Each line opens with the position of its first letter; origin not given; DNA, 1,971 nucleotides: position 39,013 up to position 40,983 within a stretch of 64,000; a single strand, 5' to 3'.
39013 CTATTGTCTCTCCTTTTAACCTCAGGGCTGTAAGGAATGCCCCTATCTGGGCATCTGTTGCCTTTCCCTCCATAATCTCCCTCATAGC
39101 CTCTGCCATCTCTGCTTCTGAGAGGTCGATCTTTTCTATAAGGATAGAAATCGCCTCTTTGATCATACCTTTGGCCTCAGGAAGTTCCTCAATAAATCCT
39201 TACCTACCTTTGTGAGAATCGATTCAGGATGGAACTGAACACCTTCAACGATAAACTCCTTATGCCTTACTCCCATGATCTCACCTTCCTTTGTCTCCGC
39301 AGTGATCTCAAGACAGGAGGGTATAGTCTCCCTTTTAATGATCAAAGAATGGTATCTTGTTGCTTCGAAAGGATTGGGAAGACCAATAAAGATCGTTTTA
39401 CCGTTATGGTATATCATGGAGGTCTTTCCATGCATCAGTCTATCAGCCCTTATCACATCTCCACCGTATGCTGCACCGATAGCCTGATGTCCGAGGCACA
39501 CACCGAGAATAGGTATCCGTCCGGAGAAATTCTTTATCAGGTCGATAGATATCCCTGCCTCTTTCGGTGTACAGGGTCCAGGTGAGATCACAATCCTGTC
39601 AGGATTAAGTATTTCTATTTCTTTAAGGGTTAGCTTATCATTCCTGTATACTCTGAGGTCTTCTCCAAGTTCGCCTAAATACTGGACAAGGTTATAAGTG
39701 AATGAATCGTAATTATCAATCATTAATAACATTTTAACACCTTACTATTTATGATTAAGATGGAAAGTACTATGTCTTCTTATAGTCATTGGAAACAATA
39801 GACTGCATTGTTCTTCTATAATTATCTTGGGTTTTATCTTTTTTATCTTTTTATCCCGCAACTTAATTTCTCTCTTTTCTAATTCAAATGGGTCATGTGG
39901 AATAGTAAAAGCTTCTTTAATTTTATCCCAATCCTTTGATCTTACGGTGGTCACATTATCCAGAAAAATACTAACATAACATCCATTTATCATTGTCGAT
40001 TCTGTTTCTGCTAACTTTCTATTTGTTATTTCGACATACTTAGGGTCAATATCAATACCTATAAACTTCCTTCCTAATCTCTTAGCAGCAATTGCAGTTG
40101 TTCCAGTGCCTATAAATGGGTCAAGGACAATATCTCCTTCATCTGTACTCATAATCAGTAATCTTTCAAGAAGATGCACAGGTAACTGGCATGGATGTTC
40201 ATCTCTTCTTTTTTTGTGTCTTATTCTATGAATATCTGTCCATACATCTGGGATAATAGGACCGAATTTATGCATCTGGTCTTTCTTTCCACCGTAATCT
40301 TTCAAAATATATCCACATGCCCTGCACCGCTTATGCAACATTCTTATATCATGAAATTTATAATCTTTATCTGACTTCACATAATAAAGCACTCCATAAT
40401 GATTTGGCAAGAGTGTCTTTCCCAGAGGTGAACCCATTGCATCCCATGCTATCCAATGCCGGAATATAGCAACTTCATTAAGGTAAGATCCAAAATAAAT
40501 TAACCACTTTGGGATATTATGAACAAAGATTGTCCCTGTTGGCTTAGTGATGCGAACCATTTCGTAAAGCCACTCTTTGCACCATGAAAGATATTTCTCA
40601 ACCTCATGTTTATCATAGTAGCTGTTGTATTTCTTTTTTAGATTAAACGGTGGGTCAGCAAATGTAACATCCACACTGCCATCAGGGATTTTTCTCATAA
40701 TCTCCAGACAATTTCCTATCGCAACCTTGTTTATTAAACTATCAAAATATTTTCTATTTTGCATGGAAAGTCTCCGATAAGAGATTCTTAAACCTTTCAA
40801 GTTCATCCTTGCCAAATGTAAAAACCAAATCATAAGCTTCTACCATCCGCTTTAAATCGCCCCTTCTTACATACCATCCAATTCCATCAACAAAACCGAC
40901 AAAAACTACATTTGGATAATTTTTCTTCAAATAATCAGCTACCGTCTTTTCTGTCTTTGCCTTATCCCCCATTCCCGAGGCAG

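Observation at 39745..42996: M-R-M restriction-modification cassette wedged exactly between trpE and trpG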

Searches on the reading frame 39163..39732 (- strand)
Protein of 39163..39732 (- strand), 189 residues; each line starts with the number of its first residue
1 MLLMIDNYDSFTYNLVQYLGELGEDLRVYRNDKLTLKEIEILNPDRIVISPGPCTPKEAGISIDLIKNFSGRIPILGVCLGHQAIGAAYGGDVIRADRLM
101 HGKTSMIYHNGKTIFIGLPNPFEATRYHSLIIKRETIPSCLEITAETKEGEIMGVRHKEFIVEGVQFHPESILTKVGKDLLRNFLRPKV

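Call 3: search_protein_families(library=pfam, proteins=[window:39163-39732:-], max_evalue=0.01)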
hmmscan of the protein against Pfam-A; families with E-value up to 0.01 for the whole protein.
window:39163-39732:- (189 aa): 2 families
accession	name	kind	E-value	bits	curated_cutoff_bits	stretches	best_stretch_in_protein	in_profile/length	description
PF00117.34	GATase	-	8.4e-61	205.4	22.8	1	3-185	1-187/190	Glutamine amidotransferase class-I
PF07722.19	Peptidase_C26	-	6.8e-09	36.2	20.5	1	65-170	97-219/219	Peptidase C26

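Call 4: search_protein_families(library=ncbifam, proteins=[window:39163-39732:-], max_evalue=0.01)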
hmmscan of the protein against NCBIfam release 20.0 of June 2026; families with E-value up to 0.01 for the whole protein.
window:39163-39732:- (189 aa): 25 families
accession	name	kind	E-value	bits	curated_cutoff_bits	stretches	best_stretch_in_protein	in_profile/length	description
NF005799.0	PRK07649.1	equivalog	2.1e-98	327.6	327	1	1-186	1-186/195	aminodeoxychorismate/anthranilate synthase component II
NF011201.0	PRK14607.1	equivalog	1.9e-93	314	670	1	1-186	1-187/534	bifunctional anthranilate synthase component II/anthranilate phosphoribosyltransferase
NF005946.0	PRK08007.1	equivalog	2.6e-85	284.6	332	1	1-186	1-186/187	aminodeoxychorismate synthase component 2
TIGR00566.1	trpG_papA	subfamily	4.8e-84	280.9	121.05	1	1-186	1-191/192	glutamine amidotransferase of anthranilate synthase or aminodeoxychorismate synthase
NF005271.0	PRK06774.1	equivalog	2.7e-82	274.8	340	1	1-186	1-190/191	aminodeoxychorismate synthase component II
NF006462.0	PRK08857.1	equivalog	7.3e-82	273.7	345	1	1-186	1-191/193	aminodeoxychorismate/anthranilate synthase component II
NF005849.0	PRK07765.1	equivalog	1.5e-75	253.2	308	1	2-185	3-189/219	aminodeoxychorismate/anthranilate synthase component II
NF041322.1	Anth_synII_Halo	equivalog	4.9e-60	202.4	320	1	4-186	1-188/190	anthranilate synthase component II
NF007073.0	PRK09522.1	equivalog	9.8e-49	166.7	738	1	2-184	4-186/531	bifunctional anthranilate synthase glutamate amidotransferase component TrpG/anthranilate phosphoribosyltransferase TrpD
NF010081.0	PRK13566.1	equivalog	8.6e-48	163.1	645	1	2-185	531-717/729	anthranilate synthase component I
NF005367.0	PRK06895.1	equivalog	1.7e-44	152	265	1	2-186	4-187/190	anthranilate synthase component II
TIGR01815.1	TrpE-clade3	equivalog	2.7e-40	138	739.15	1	2-178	519-695/717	anthranilate synthase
TIGR01823.1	PabB-fungal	equivalog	4e-35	121.3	442.55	1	2-185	8-201/742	aminodeoxychorismate synthase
NF004169.0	PRK05637.1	equivalog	1.9e-30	106.1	332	1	3-180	6-198/210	anthranilate synthase component II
NF001975.0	PRK00758.1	equivalog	1.6e-28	99.6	198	1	2-185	4-179/185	GMP synthase subunit A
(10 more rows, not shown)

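Call 90: find_encoding_contigs(protein=window:39163-39732:-, flank=5000, max_places=10)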
Protein window:39163-39732:- (189 aa): 15 contigs read that carry it; 10 places shown.
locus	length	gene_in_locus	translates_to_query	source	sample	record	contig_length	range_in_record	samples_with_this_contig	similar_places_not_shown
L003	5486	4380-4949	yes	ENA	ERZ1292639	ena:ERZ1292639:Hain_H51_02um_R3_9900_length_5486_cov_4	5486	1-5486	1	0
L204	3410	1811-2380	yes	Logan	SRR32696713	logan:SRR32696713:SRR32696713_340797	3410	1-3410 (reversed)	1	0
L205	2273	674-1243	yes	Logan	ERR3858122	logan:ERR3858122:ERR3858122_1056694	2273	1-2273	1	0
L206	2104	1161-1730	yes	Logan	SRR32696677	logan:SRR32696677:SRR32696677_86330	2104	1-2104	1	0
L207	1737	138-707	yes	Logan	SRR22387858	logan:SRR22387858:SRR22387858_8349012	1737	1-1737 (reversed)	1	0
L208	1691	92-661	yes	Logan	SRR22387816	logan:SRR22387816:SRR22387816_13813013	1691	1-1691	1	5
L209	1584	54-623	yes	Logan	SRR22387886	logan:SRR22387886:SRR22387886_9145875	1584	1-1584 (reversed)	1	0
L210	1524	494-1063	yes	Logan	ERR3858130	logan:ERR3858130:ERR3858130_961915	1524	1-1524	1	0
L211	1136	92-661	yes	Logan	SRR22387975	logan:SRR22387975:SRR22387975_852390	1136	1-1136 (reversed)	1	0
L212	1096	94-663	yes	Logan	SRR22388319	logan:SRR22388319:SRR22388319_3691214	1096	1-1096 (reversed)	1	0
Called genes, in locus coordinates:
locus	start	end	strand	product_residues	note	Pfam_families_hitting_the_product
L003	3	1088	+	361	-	?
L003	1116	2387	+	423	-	PF01170:UPF0020, PF08241:Methyltransf_11 (faint), PF13649:Methyltransf_25 (faint), PF13847:Methyltransf_31 (weak), PF01555:N6_N4_Mtase (weak)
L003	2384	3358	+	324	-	PF04556:DpnII (weak), PF26568:RE_BanI_C (weak)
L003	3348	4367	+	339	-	PF02086:MethyltransfD12 (faint), PF01555:N6_N4_Mtase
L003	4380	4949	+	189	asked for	PF00117:GATase, PF07722:Peptidase_C26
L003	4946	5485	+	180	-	?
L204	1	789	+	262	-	?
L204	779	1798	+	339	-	PF02086:MethyltransfD12 (faint), PF01555:N6_N4_Mtase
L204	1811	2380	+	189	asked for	PF00117:GATase, PF07722:Peptidase_C26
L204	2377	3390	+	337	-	PF02885:Glycos_trans_3N, PF00591:Glycos_transf_3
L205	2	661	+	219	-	?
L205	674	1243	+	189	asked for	PF00117:GATase, PF07722:Peptidase_C26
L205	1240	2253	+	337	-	PF02885:Glycos_trans_3N, PF00591:Glycos_transf_3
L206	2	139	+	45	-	?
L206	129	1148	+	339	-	PF02086:MethyltransfD12 (faint), PF01555:N6_N4_Mtase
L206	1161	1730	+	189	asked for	PF00117:GATase, PF07722:Peptidase_C26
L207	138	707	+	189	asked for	PF00117:GATase, PF07722:Peptidase_C26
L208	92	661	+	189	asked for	PF00117:GATase, PF07722:Peptidase_C26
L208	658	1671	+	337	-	PF02885:Glycos_trans_3N, PF00591:Glycos_transf_3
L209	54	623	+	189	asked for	PF00117:GATase, PF07722:Peptidase_C26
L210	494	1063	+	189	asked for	PF00117:GATase, PF07722:Peptidase_C26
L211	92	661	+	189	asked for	PF00117:GATase, PF07722:Peptidase_C26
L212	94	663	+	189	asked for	PF00117:GATase, PF07722:Peptidase_C26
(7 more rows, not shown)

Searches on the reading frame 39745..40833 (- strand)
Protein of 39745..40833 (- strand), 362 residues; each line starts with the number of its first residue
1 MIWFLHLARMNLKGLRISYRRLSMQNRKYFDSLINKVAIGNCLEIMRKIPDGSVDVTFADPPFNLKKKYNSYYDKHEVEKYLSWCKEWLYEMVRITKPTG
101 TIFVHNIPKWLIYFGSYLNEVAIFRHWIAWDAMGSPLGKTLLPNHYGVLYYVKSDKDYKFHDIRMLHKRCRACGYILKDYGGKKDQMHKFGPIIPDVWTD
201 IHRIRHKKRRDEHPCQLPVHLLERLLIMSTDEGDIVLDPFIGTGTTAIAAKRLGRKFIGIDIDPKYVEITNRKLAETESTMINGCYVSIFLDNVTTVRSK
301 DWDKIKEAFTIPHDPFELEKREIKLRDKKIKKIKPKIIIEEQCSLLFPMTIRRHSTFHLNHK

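Call 3: search_protein_families(library=pfam, proteins=[window:39745-40833:-], max_evalue=0.01)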
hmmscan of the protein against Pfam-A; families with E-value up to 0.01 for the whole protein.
window:39745-40833:- (362 aa): 9 families
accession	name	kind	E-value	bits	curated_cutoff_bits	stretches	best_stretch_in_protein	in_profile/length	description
PF01555.25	N6_N4_Mtase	-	5.6e-50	170.8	26.7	1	54-271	1-220/221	DNA methylase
PF02086.21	MethyltransfD12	-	1.2e-06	28.9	22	1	229-325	17-103/253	D12 class N6 adenine-specific DNA methyltransferase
PF02475.24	TRM5-TYW2_MTfase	-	0.00031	21.2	28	1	224-281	27-89/164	TRM5/TYW2 methyltransferase domain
PF13649.12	Methyltransf_25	-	0.00039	21.5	27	1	236-278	1-45/97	Methyltransferase domain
PF13847.12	Methyltransf_31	-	0.00098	19.3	27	0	231-276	2-50/145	Methyltransferase domain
PF08241.18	Methyltransf_11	-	0.0019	19.2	21.2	0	241-278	5-42/95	Methyltransferase domain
PF01170.24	UPF0020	-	0.0021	18.2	22.3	0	208-268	3-64/197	RMKL-like, methyltransferase domain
PF06325.19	PrmA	-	0.0025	17.8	22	1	218-273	151-203/296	Ribosomal protein L11 methyltransferase (PrmA)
PF03602.21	Cons_hypoth95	-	0.0069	16.5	24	0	50-82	110-142/182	Conserved hypothetical protein 95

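Call 4: search_protein_families(library=ncbifam, proteins=[window:39745-40833:-], max_evalue=0.01)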
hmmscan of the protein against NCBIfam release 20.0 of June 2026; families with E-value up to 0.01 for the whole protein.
window:39745-40833:- (362 aa): 10 families
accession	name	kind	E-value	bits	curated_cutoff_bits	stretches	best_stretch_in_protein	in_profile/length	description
NF008572.0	PRK11524.1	equivalog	5.9e-45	153.6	292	1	28-278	8-260/294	adenine-specific DNA-methyltransferase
NF050803.1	DnaMtaseCcrMCaul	equivalog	1.1e-34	119.9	830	1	34-279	3-252/350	adenine-specific DNA-methyltransferase CcrM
NF010253.0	PRK13699.1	subfamily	2.6e-19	69.8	244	2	210-285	141-216/226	DNA methyltransferase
TIGR01177.1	TIGR01177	hypoth_equivalog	2.4e-08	33.7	316.55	1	231-276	181-226/330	TIGR01177 family methyltransferase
NF011529.0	PRK14968.1-3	equivalog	2.6e-05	23.8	162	1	230-278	32-80/198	putative methyltransferase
NF001790.0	PRK00517.3-3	equivalog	4.2e-05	23.1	269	1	229-273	119-164/262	50S ribosomal protein L11 methyltransferase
NF011528.0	PRK14968.1-2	equivalog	0.00012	21.7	171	1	227-319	33-123/205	putative methyltransferase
NF043040.1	corrin_prot_MT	hypoth_equivalog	0.00018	21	180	1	230-278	39-87/216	corrinoid protein-associated methyltransferase CpaM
NF047732.1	tRNAMtaseTrm5bMeth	equivalog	0.0013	17.8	500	1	223-273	188-238/337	tRNA (guanine(37)-N1)-methyltransferase Trm5b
TIGR00537.1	hemK_rel_arch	hypoth_equivalog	0.0089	15.7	87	0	230-278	17-67/179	HemK2/MTQ2 family protein methyltransferase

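Call 40: search_solved_structures(query=window:39745-40764:-, max_evalue=0.001)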
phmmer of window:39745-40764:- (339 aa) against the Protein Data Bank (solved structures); distinct sequences matched with E-value up to 0.001: 15.
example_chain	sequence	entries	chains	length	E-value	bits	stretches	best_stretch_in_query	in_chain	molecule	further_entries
9c3u_A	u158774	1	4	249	8.2e-30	107.3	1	25-250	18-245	Methyltransferase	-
8urk_A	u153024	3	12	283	1e-29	107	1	25-250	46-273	Methyltransferase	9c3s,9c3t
1g60_A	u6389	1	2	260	8.9e-28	100.6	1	11-253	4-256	Adenine-specific Methyltransferase MboIIA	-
6pbd_A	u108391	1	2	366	4.3e-24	88.5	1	15-253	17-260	Modification methylase CcrMI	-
8s9n_A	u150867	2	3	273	5.8e-22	81.5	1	178-256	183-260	DNA cytosine-N4 methyltransferase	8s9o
8s9m_A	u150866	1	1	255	2.9e-21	79.2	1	179-256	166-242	DNA cytosine-N4 methyltransferase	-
2zie_A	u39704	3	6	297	2.3e-18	69.6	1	164-252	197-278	Putative modification methylase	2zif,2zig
1nw8_A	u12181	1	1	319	8.1e-18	67.8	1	16-252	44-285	MODIFICATION METHYLASE RSRI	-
1eg2_A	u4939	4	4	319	1e-17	67.5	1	16-252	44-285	MODIFICATION METHYLASE RSRI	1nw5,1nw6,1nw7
5hek_A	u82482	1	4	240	3.5e-15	59.1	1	187-251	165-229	Adenine specific DNA methyltransferase (DpnA)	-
5hfj_A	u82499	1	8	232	3.6e-15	59.1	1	187-251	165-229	Adenine specific DNA methyltransferase (DpnA)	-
1boo_A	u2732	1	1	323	1.3e-12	50.7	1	189-247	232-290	PROTEIN (N-4 CYTOSINE-SPECIFIC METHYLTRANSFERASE PVU II)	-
8vyd_A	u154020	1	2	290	2.4e-05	26.8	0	163-247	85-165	SAM-dependent methyltransferase, UPF0020 family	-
1ufk_A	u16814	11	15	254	0.00043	22.7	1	204-244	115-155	TT0836 protein | Ribosomal protein L11 methyltransferase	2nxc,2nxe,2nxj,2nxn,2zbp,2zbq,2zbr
3cjt_A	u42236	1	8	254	0.00044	22.7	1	204-244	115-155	Ribosomal protein L11 methyltransferase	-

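Call 68: search_protein_families(library=padloc, proteins=[window:39745-40764:-], max_evalue=0.001)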
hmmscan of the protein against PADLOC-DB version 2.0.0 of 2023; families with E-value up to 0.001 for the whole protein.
window:39745-40764:- (339 aa): 76 families (the best 25 are shown)
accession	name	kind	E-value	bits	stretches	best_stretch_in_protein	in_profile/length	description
PDLC03238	MTase_II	-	8.8e-75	250.3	1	5-291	117-408/428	Type II methyltransferase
PDLC03299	MTase_II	-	7.5e-57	191.1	1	4-255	7-261/296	Type II methyltransferase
PDLC03371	MTase_II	-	3.9e-54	181.9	1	6-257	5-258/260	Type II methyltransferase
PDLC03216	MTase_II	-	2.1e-36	123.7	2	179-257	183-261/364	Type II methyltransferase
PDLC03339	MTase_II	-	2.3e-36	123.4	1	11-256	3-279/399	Type II methyltransferase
PDLC03320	MTase_II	-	2.8e-36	123.2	1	18-257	39-280/289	Type II methyltransferase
PDLC03353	MTase_II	-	4e-35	119.6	2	166-255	167-254/260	Type II methyltransferase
PDLC03738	oMTase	-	4.2e-33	112.6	1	9-256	18-270/376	orphan methyltransferase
PDLC03230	MTase_II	-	1.2e-30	105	1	10-252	34-283/360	Type II methyltransferase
PDLC03265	MTase_II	-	2.9e-30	103.9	2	173-253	253-330/333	Type II methyltransferase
PDLC03387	MTase_II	-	4.5e-28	96.2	2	173-253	197-278/289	Type II methyltransferase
PDLC03350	MTase_II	-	9.4e-28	95.5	2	183-257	227-301/312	Type II methyltransferase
PDLC03300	MTase_II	-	4.9e-27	92.8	1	46-260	76-285/302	Type II methyltransferase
PDLC03295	MTase_II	-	6.3e-25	86.2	2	11-82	3-74/292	Type II methyltransferase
PDLC03337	MTase_II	-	8.7e-25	85.5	1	10-252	7-247/264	Type II methyltransferase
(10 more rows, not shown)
